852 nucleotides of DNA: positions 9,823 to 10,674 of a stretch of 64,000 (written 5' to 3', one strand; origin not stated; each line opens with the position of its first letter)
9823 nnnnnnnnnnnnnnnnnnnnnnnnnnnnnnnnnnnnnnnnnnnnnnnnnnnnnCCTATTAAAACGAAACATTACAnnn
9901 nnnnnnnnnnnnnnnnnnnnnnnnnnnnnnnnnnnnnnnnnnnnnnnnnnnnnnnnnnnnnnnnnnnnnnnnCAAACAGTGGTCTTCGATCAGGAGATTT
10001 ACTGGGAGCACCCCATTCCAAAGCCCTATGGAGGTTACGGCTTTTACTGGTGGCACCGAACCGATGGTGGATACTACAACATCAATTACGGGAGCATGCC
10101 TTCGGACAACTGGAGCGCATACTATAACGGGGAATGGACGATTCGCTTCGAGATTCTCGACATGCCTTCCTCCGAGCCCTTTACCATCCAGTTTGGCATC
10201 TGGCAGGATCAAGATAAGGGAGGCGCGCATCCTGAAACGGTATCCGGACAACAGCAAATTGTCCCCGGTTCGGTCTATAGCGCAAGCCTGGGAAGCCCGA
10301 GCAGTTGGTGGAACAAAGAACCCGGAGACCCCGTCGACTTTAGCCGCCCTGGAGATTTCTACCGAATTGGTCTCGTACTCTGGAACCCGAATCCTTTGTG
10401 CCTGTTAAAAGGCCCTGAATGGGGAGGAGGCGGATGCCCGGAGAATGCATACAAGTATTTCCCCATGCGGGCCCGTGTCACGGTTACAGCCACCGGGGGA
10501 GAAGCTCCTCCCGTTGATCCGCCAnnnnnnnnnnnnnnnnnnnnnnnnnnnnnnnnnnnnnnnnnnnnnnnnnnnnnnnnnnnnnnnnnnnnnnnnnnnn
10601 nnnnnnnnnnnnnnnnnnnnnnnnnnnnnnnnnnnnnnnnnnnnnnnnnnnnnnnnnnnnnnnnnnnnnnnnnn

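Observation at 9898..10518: The unknown N-terminal domain is far better conserved between the paralogs than the repeat arrays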

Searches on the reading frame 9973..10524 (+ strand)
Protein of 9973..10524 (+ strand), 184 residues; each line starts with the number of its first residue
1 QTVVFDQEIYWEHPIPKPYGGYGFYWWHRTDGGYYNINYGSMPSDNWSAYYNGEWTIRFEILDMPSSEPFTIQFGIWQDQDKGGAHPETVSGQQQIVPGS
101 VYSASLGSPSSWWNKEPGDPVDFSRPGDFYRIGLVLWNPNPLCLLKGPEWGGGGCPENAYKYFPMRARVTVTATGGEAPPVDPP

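Call 8: search_protein_families(library=pfam, proteins=[window:9973-10494:+], max_evalue=1)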
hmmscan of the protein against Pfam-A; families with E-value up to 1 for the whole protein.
window:9973-10494:+ (174 aa): 0 families

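Call 10: find_homologous_proteins(query=window:9973-10524:+, max_evalue=0.001)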
Query seq(184 aa) (184 aa): 9 proteins with E <= 0.001 among 40 candidates.
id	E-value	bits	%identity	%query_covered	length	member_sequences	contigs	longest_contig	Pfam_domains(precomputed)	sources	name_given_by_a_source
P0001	3.4e-67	244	62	93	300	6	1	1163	PF18962.8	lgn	-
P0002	2.4e-65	238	60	97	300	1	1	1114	PF18962.8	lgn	-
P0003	4.5e-64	234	60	97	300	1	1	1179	PF18962.8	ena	-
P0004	1.2e-59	220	55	96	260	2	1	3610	-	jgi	-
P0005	4.3e-54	201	57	88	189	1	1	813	-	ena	-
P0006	6.4e-42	162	44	96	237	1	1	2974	-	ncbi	-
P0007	1.3e-41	161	43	95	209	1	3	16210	-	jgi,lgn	-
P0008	1.5e-40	157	42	95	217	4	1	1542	-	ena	-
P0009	2.3e-35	140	49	57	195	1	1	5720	-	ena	-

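Call 11: search_solved_structures(query=window:9973-10524:+, max_evalue=10)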
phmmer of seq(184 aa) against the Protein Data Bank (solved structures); distinct sequences matched with E-value up to 10: 0.

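Call 22: predict_structure(alignment_id=A1)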
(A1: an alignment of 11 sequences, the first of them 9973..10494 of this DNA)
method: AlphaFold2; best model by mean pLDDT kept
length: 174 residues; sequences in the alignment: 11
mean_pLDDT: 79.3   pTM: 0.77
mean pLDDT of the five models: 79.3, 78.5, 76.1, 76.0, 74.9
residues with pLDDT >= 90: 50; 70-90: 81; 50-70: 36; < 50: 7
segments of 3 or more residues with pLDDT < 50: none
pLDDT, mean of each block of 10 residues (from residue 1): 88 61 68 53 72 92 93 83 67 89 91 80 69 86 77 83 92 91
secondary structure, 60 per line:
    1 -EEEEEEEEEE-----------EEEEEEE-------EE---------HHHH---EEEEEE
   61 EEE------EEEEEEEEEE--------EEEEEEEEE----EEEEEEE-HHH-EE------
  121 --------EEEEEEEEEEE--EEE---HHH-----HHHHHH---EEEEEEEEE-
elements in order: E2-11 E23-29 H48-51 E55-63 E70-79 E88-96 E101-107 E129-139 E142-144 H156-161 E165-173

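Call 24: search_protein_representatives(alignment_id=A1)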
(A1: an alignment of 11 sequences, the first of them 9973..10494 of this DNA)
Query: 11 sequences, 234 profile positions. Proteins with E-value up to 0.001 (for the whole library): 447; up to 1e-10: 231; up to 1e-30: 50. The best 150 are listed.
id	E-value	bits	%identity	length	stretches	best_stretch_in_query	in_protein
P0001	2.5e-111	386.9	-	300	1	1-234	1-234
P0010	6.2e-109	379.0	-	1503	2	10-218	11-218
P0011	1.4e-102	358.2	-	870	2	6-217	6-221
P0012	2.6e-99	347.6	-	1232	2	26-217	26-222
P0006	1.0e-97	342.3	-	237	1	2-218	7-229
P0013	6.5e-96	336.4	-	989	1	8-217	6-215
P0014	2.8e-95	334.4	-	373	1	9-230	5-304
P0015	2.5e-94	331.2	-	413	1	10-210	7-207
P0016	3.5e-92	324.2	-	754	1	8-210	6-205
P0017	3.2e-90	317.8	-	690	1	9-210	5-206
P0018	1.7e-89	315.5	-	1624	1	10-209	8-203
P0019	8.8e-86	303.3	-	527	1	26-210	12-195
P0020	1.3e-82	292.9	-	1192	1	12-211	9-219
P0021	3.8e-82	291.4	-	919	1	12-210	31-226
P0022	1.7e-81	289.3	-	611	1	1-212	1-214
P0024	5.0e-81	287.7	-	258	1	14-217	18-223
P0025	8.8e-80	283.7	-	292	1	24-217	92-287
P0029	1.3e-70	253.6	-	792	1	7-218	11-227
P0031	3.8e-68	245.6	-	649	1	8-211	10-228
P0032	6.6e-68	244.8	-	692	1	24-205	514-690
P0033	1.6e-66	240.2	-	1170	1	1-211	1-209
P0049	1.4e-33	132.4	-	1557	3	70-219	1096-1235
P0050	1.7e-33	132.2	-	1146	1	26-225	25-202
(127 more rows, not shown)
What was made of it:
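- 9973..10494 (+): Head domain of A (residues 26-199), a predicted beta-jelly-roll from an unannotated family. Family of 447 clusters (call 24).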

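Call 27: fold_search(model_id=the predicted structure, library=pdb)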
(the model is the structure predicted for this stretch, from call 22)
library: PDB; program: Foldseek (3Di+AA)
matches with E <= 10: 1233; with E <= 0.001: 0
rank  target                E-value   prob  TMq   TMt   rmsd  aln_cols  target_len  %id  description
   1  8k35_A                5.0e-03  0.23  0.21  0.06  19.5       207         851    9  Structure of the bacteriophage lambda tail tip complex (released 2023-11-15)
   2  9fo2_C                7.8e-03  0.69  0.27  0.22  10.5       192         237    9  Coxsackievirus A9 bound with compound 15 (CL278) (released 2024-10-02)
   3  8ytb_A                1.3e-02  0.91  0.34  0.31   9.5       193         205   11  Cryo-EM structure of enterovirus A71 empty particle (released 2024-09-04)
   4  6zck_C                1.3e-02  0.84  0.32  0.26   9.0       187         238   10  Coxsackievirus B4 in complex with capsid binder compound 48 (released 2021-03-17)
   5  3jb4_C                1.6e-02  0.57  0.27  0.22   9.7       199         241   10  Structure of Ljungan virus: insight into picornavirus packaging (released 2015-10-21)
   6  6o06_C                1.8e-02  0.69  0.27  0.22   9.8       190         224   10  Extracellular factors prime enterovirus particles for uncoating (released 2019-06-12)
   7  7dpf_3                2.1e-02  0.54  0.27  0.22   9.7       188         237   10  Cryo-EM structure of Coxsackievirus B1 mature virion (released 2021-05-05)
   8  3jb4_A                2.2e-02  0.87  0.32  0.27   8.9       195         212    8  Structure of Ljungan virus: insight into picornavirus packaging (released 2015-10-21)
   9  9jjh                  2.3e-02  0.54  0.26  0.26  11.2       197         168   10  Cryo-EM structure of a T=1 VLP of RHDV GI.2 with N-terminal 1-37 residues truncated (released 2024-10-16)
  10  8x96_A                2.6e-02  0.87  0.35  0.31   9.4       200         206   12  Cryo-EM structure of enterovirus A71 A-particle in complex with Fab h1A6.2 (released 2024-09-04)
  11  6ilj_C                2.6e-02  0.57  0.28  0.23  10.0       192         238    9  Cryo-EM structure of Echovirus 6 complexed with its attachment receptor CD55 at PH 5.5 (released 2019-05-15)
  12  1rhi_3                2.6e-02  0.47  0.22  0.18  10.8       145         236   12  HUMAN RHINOVIRUS 3 COAT PROTEIN (released 1997-03-12)
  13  8x97_A                2.8e-02  0.84  0.35  0.31   9.5       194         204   11  Cryo-EM structure of enterovirus A71 empty particle in complex with Fab h1A6.2 (released 2024-09-04)
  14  1wzx_A                2.8e-02  0.80  0.37  0.37  11.2       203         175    8  Crystal Structure of Family 30 Carbohydrate Binding Module. (released 2005-03-22)
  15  1d4m_3                3.0e-02  0.41  0.25  0.21  10.9       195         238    9  THE CRYSTAL STRUCTURE OF COXSACKIEVIRUS A9 TO 2.9 A RESOLUTION (released 1999-12-23)
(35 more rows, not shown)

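Call 30: find_encoding_contigs(protein=P0018, flank=3000, max_places=4)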
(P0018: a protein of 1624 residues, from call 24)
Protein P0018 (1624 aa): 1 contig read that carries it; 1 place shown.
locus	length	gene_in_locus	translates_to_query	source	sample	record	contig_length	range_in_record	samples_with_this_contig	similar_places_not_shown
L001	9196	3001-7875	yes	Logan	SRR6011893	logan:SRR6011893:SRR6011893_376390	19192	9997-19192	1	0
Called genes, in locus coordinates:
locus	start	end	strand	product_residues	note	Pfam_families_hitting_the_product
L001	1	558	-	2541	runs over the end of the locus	PF00657:Lipase_GDSL, PF13472:Lipase_GDSL_2 (weak), PF00041:fn3, PF10179:NDNF (faint), PF00041:fn3, PF02494:HYR (weak), PF18911:PKD_4 (weak), PF18962:Por_Secre_tail, +5 more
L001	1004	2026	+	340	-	PF00535:Glycos_transf_2, PF10111:Glyco_tranf_2_2 (weak), PF13641:Glyco_tranf_2_3, PF13632:Glyco_trans_2_3 (weak)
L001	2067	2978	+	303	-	PF00535:Glycos_transf_2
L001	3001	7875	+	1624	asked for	PF18962:Por_Secre_tail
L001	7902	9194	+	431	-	?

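Call 31: find_related_loci(query=A1, collection=genome_contigs, flank=10000)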
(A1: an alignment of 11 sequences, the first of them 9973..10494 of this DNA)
Query A1 (174 aa) in genome_contigs; peptide patterns used: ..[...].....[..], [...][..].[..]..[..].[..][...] (x = any residue, [..] = any of these).
89 stretches matched a pattern; 19 encode a relative of the query (tblastn E <= 1e-3); 16 distinct loci.
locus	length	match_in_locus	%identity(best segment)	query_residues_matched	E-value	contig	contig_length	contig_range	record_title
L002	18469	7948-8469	67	1-173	4e-80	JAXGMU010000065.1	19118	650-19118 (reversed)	MAG: Bacteroidales bacterium isolate AnMBR.bin24 bin24_65, whole genome shotgun sequence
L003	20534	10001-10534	62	1-174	5e-72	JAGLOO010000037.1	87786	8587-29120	MAG: Bacteroidales bacterium isolate RS_7_37 ROV157_7.bin.37.fa_37, whole genome shotgun sequence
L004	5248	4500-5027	61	2-173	3e-67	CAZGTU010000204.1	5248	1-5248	MAG TPA_asm: uncultured Bacteroidaceae bacterium isolate SRP332253_co1_94 genome assembly, contig: NODE_24927_length_524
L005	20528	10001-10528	59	1-173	2e-65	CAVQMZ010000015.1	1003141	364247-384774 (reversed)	MAG: uncultured Bacteroidetes bacterium isolate MFD03804.bin.1.160 genome assembly, contig: contig_36624, whole genome s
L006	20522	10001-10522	57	1-173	9e-65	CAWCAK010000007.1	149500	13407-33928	MAG: uncultured Bacteroidetes bacterium isolate MFD03804.bin.2.1 genome assembly, contig: contig_42578, whole genome sho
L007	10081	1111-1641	59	1-174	9e-60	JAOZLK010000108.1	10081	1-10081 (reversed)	MAG: Bacteroidales bacterium isolate GMC10.metabat2.103 NODE_6208_length_10081_cov_5.874526, whole genome shotgun sequen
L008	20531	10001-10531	58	1-174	2e-57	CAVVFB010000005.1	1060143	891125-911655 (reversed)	MAG: uncultured Bacteroidetes bacterium isolate MFD04716.bin.2.43 genome assembly, contig: contig_13320, whole genome sh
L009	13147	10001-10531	57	1-174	8e-61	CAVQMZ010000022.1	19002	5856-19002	MAG: uncultured Bacteroidetes bacterium isolate MFD03804.bin.1.160 genome assembly, contig: contig_61287, whole genome s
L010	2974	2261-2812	45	1-174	1e-46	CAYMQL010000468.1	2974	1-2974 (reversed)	MAG TPA_asm: uncultured Planctomycetaceae bacterium isolate binchicken_co27_67 genome assembly, contig: NODE_59393_lengt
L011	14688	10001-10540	44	1-174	7e-44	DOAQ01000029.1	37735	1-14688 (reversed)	MAG TPA_asm: Prolixibacteraceae bacterium isolate UBA12447 contig_107, whole genome shotgun sequence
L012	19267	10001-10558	40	1-174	1e-37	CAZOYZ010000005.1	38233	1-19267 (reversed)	MAG TPA_asm: uncultured Prolixibacteraceae bacterium isolate SRP192927_co3_115 genome assembly, contig: NODE_1917_length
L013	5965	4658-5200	43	1-173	8e-38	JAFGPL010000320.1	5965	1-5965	MAG: Bacteroidales bacterium isolate Zod_Metabat.688 k87_14116974, whole genome shotgun sequence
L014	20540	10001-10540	46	1-174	4e-46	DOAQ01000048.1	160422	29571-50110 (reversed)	MAG TPA_asm: Prolixibacteraceae bacterium isolate UBA12447 contig_585, whole genome shotgun sequence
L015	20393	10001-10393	36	46-174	1e-20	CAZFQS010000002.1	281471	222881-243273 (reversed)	MAG TPA_asm: uncultured Bacteroidales bacterium isolate binchicken_co100_434 genome assembly, contig: NODE_11_length_281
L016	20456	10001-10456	36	26-173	8e-19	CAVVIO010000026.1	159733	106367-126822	MAG: uncultured Bacteroidales bacterium isolate MFD02923.bin.2.58 genome assembly, contig: contig_25692, whole genome sh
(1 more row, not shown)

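Call 36: search_protein_families(library=pfam, proteins=[P0010, P0013, P0029, P0031, P0032, P0049, P0050, P0025, P0024, P0033], max_evalue=0.01)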
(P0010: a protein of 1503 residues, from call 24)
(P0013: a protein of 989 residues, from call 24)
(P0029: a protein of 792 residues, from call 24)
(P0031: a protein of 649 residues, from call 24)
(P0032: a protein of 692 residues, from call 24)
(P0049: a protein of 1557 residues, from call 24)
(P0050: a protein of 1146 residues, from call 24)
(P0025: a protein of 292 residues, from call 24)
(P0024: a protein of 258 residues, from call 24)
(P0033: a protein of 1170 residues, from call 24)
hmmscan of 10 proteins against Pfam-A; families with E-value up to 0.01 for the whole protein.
P0010 (1503 aa): 5 families
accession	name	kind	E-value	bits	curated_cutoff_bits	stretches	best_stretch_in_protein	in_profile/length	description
PF13385.13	Laminin_G_3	-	9e-19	68.5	27.6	1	762-921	8-150/151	Concanavalin A-like lectin/glucanases superfamily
PF00657.28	Lipase_GDSL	-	2.2e-07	31.7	23.6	1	943-1144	1-205/208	GDSL-like Lipase/Acylhydrolase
PF13472.12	Lipase_GDSL_2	-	5.7e-07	30.6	32.9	1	1000-1141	37-177/178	GDSL-like Lipase/Acylhydrolase family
PF13313.11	DUF4082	-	8.2e-05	23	28.4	1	1268-1341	23-91/143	Domain of unknown function (DUF4082)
PF22303.2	OspG_kinase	-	0.00025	21.6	27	0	585-629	41-85/152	Protein kinase OspG, kinase domain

P0013 (989 aa): 8 families
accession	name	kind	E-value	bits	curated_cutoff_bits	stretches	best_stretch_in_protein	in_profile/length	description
PF13620.12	CarboxypepD_reg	-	5.2e-62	206.6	32.3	9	369-433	6-77/82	Carboxypeptidase regulatory-like domain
PF13715.12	CarbopepD_reg_2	-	1.5e-31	108.7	32.2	4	600-672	4-79/88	CarboxypepD_reg-like domain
PF08308.17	PEGA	-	1e-28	99.5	20.8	3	841-893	11-62/71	PEGA domain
PF18962.6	Por_Secre_tail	-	1e-12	48.6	27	1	914-988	1-75/75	Secretion system C-terminal sorting domain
PF02369.22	Big_1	-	1.5e-07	31.8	34.9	0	668-738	15-85/93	Bacterial Ig-like domain (group 1)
PF21601.3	GldM_2nd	-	4.3e-05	24.4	24.4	0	304-364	43-95/98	GldM second domain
PF12985.13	DUF3869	-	0.00068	20.2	24.5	0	670-749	4-82/85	Domain of unknown function (DUF3869)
PF04234.18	CopC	-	0.0078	17.6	23.3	0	580-612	54-87/92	CopC domain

P0029 (792 aa): 1 family
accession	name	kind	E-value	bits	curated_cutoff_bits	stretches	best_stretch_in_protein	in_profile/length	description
PF18962.6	Por_Secre_tail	-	1.7e-08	35.1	27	1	721-786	1-70/75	Secretion system C-terminal sorting domain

P0031 (649 aa): 3 families
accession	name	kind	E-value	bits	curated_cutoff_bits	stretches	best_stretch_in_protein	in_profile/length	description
PF13004.13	BACON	-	9.6e-21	74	25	3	416-470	2-61/61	Putative binding domain, N-terminal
PF19190.6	BACON_2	-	3.3e-19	69.1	25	3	222-301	2-92/94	Viral BACON domain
PF18962.6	Por_Secre_tail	-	6.4e-05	23.6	27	1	572-648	1-75/75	Secretion system C-terminal sorting domain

P0032 (692 aa): 1 family
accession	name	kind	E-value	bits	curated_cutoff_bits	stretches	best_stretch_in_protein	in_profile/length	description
PF19815.4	DUF6298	-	0.00024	20.5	28.1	1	90-147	198-252/487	Family of unknown function (DUF6298)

P0049 (1557 aa): 2 families
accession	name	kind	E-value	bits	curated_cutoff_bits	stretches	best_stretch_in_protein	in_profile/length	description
PF07679.22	I-set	-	1.2e-11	44.9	23.7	0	1367-1394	63-90/90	Immunoglobulin I-set domain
PF22544.2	HYDIN_VesB_CFA65-like_Ig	-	0.0006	20.4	25.5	0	212-271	15-74/100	HYDIN/CFA65/VesB-like, Ig-like domain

P0050 (1146 aa): 7 families
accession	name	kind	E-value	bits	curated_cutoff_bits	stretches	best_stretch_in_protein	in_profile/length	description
PF17957.7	Big_7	-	1.8e-26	93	24.1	2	1016-1084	1-70/70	Bacterial Ig domain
PF06439.18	3keto-disac_hyd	-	9.6e-25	88.2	26.8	1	590-783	8-186/187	3-keto-disaccharide hydrolase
PF13517.12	FG-GAP_3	-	1.2e-23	83.9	26.9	5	282-338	1-60/61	FG-GAP-like repeat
PF03422.21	CBM_6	-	2.9e-22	79.7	28.9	1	894-1008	1-123/125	Carbohydrate binding module (family 6)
PF01839.29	FG-GAP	-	7.9e-12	45.2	22.1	2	228-247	6-25/37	FG-GAP repeat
PF18099.7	CBM_35_2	-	0.00082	19.8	23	1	906-1006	14-110/112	Carbohydrate binding module (family 35)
PF19077.6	Big_13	-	0.0025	18.7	27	0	1043-1103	35-100/102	Bacterial Ig-like domain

P0025 (292 aa): 0 families

P0024 (258 aa): 0 families

P0033 (1170 aa): 7 families
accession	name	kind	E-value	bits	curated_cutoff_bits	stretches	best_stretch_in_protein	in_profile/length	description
PF13620.12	CarboxypepD_reg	-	4.2e-64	213.3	32.3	11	215-285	2-81/82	Carboxypeptidase regulatory-like domain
PF13715.12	CarbopepD_reg_2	-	7e-24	84.1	32.2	2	218-289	4-80/88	CarboxypepD_reg-like domain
PF08308.17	PEGA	-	7.9e-18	64.6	20.8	3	228-286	11-68/71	PEGA domain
PF02369.22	Big_1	-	6.4e-13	49.1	34.9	1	618-681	15-88/93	Bacterial Ig-like domain (group 1)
PF18962.6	Por_Secre_tail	-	1.4e-05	25.7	27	1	1099-1165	7-72/75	Secretion system C-terminal sorting domain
PF13115.11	YtkA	-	0.00029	21.8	25.9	0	288-338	18-71/85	YtkA-like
PF10365.15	DUF2436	-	0.005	17.1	25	0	935-978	78-118/164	Domain of unknown function (DUF2436)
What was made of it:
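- It is often attached to proteins that already carry catalytic or catalytic-like domains, such as SGNH or a large domain with a weak DUF6298 match, as binding modules are (call 36).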

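Call 37: search_protein_families(library=ncbifam, proteins=[P0006, P0001], max_evalue=0.1)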
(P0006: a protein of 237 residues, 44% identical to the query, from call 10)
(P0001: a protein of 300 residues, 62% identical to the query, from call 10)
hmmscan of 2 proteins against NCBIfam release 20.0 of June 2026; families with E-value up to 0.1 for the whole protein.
P0006 (237 aa): 0 families

P0001 (300 aa): 4 families
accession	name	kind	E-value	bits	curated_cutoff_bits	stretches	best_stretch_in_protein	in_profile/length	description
TIGR04183.1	Por_Secre_tail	domain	2.9e-11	43.2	23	1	225-299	2-72/72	T9SS type A sorting domain-containing protein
NF038113.1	T9SSA_dep_M36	equivalog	9e-11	40.6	885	1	220-299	791-869/869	T9SS-dependent M36 family metallopeptidase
NF050177.1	TapA_OM_Porphy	equivalog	0.00028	19.8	500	1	221-298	470-543/544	TapA/TapC family T9SS-dependent outer membrane protein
NF052644.1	T9SS_DNase_Rie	equivalog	0.077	12.3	260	0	236-290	191-242/251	T9SS-dependent surface endonuclease, AS87_RS02955 family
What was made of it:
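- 9973..10494 (+): No Pfam, NCBIfam or PDB-sequence hit (calls 8, 11, 37).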

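Call 48: predict_structure(alignment_id=A2)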
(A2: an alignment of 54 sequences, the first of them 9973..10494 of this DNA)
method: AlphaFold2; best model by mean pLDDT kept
length: 174 residues; sequences in the alignment: 54
mean_pLDDT: 94.1   pTM: 0.89
mean pLDDT of the five models: 94.1, 93.6, 88.6, 86.2, 85.4
residues with pLDDT >= 90: 149; 70-90: 22; 50-70: 3; < 50: 0
segments of 3 or more residues with pLDDT < 50: none
pLDDT, mean of each block of 10 residues (from residue 1): 96 76 92 90 97 98 97 98 96 94 97 96 97 96 90 91 96 98
secondary structure, 60 per line:
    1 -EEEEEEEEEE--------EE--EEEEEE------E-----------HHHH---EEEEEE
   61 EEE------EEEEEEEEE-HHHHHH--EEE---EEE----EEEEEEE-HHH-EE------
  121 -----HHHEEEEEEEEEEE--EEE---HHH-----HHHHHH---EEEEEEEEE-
elements in order: E2-11 E24-29 H48-51 E55-63 E70-78 H80-85 E88-90 E94-96 E101-107 E129-139 E142-144 H156-161 E165-173
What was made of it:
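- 9973..10494 (+): AF2 pLDDT 94.1, pTM 0.89 (call 48).
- On CAZy carbohydrate-binding modules (CBM30, CBM4/9, CBM22, CBM6): The AF2 model has pLDDT 94 (call 48).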

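Call 51: fold_search(model_id=the predicted structure, library=pdb)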
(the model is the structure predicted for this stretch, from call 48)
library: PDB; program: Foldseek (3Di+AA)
matches with E <= 10: 1224; with E <= 0.001: 0
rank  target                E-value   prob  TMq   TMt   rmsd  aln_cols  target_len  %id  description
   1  6eh1_A                1.0e-02  0.75  0.33  0.29  10.5       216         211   10  Sacbrood virus of honeybee - expansion state II (released 2018-07-18)
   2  6egx_A                1.0e-02  0.57  0.30  0.25  10.8       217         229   10  Sacbrood virus of honeybee - expansion state I (released 2018-07-18)
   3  7bzo_C                1.2e-02  0.47  0.22  0.17  10.6       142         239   10  Cryo-EM structure of mature Coxsackievirus A10 at pH 5.5 (released 2020-07-22)
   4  1wmx_B                1.5e-02  0.87  0.39  0.36   9.8       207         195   11  Crystal Structure of Family 30 Carbohydrate Binding Module (released 2004-08-03)
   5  1wzx_B                1.8e-02  0.94  0.39  0.39   5.7       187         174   10  Crystal Structure of Family 30 Carbohydrate Binding Module. (released 2005-03-22)
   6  5oyp_A                1.8e-02  0.38  0.27  0.22  12.6       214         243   10  Sacbrood virus of honeybee (released 2018-07-18)
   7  1wmx_A                1.9e-02  0.84  0.39  0.39   9.2       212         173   11  Crystal Structure of Family 30 Carbohydrate Binding Module (released 2004-08-03)
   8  2c24_A                2.2e-02  0.80  0.39  0.40   9.9       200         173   12  FAMILY 30 CARBOHYDRATE-BINDING MODULE OF CELLULOSOMAL CELLULASE CEL9D- CEL44B OF CLOSTRIDIUM THERMOCELLUM (released 2005-11-22)
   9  1wzx_A                2.3e-02  0.80  0.38  0.38   9.8       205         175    9  Crystal Structure of Family 30 Carbohydrate Binding Module. (released 2005-03-22)
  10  4xdq                  2.4e-02  0.30  0.27  0.22  13.9       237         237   14  Crystal structure of a Glycoside hydrolase family protein (Rv0315 ortholog) from Mycobacterium thermorestibile (released 2015-01-14)
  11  2c24_B                2.8e-02  0.95  0.40  0.40   5.4       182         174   10  FAMILY 30 CARBOHYDRATE-BINDING MODULE OF CELLULOSOMAL CELLULASE CEL9D- CEL44B OF CLOSTRIDIUM THERMOCELLUM (released 2005-11-22)
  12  6la3_C                3.0e-02  0.51  0.29  0.24  10.9       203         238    6  Cryo-EM structure of full echovirus 11 particle at pH 7.4 (released 2020-10-07)
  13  3jb4_A                3.3e-02  0.69  0.30  0.26  11.7       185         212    9  Structure of Ljungan virus: insight into picornavirus packaging (released 2015-10-21)
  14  6iij_C                3.3e-02  0.23  0.24  0.19  11.7       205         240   10  Cryo-EM structure of CV-A10 mature virion (released 2018-11-07)
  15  4crq_A                3.5e-02  0.38  0.23  0.19  11.5       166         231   14  Crystal structure of the catalytic domain of the modular laminarinase ZgLamC mutant E142S (released 2015-01-14)
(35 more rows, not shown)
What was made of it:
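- On CAZy carbohydrate-binding modules (CBM30, CBM4/9, CBM22, CBM6): CBM30 matches reach TM 0.39-0.40 with E 0.015-0.028 (call 51).
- On Concanavalin A-like lectin/glucanase superfamily (GH16, PL7, LamG): GH16 and PL7 chains reach TM 0.23-0.30 with E of 0.035 or more (call 51).
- Closest known: Jelly-roll carbohydrate-binding modules. Same: CBM30 chains are the best non-viral Foldseek matches, with TM 0.39-0.40 and probability up to 0.95 (call 51).
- The AF2 model is a jelly-roll with pLDDT 94 (call 48), and CBM30, GH16 and PL7 are among the nearest folds (call 51). Jelly-roll enzymes (GH16, PL7) are among the nearest folds (call 51).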

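Call 52: find_encoding_contigs(protein=P0007, flank=8000, max_places=3)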
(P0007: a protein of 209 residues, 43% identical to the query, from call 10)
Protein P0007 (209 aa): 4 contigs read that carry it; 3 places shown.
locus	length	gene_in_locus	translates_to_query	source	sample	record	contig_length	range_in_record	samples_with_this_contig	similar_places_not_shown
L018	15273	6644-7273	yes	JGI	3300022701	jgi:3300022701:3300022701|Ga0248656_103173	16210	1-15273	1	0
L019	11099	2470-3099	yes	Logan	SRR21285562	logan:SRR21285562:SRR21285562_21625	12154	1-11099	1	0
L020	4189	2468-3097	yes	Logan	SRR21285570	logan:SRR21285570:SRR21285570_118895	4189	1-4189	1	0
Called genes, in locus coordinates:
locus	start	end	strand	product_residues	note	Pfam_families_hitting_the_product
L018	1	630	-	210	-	?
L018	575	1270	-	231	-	PF13489:Methyltransf_23, PF13649:Methyltransf_25, PF13847:Methyltransf_31 (weak), PF08241:Methyltransf_11, PF08242:Methyltransf_12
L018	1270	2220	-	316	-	PF01261:AP_endonuc_2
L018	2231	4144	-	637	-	PF00009:GTP_EFTU, PF22594:GTP-eEF1A_C, PF01583:APS_kinase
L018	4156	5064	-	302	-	PF01507:PAPS_reduct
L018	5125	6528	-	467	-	PF01408:GFO_IDH_MocA, PF02894:GFO_IDH_MocA_C, PF22725:GFO_IDH_MocA_C3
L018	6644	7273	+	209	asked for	-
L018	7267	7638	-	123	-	PF09345:SiaC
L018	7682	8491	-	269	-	-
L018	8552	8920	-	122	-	PF09345:SiaC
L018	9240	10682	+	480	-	PF13727:CoA_binding_3 (weak), PF02397:Bac_transf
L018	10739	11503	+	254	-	PF02563:Poly_export, PF22461:SLBB_2 (faint)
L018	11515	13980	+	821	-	PF02706:Wzz (faint), PF13807:GNVR, PF13614:AAA_31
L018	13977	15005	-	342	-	PF16841:CBM60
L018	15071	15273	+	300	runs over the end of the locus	PF00535:Glycos_transf_2, PF13641:Glyco_tranf_2_3 (weak)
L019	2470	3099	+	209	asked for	-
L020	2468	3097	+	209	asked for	-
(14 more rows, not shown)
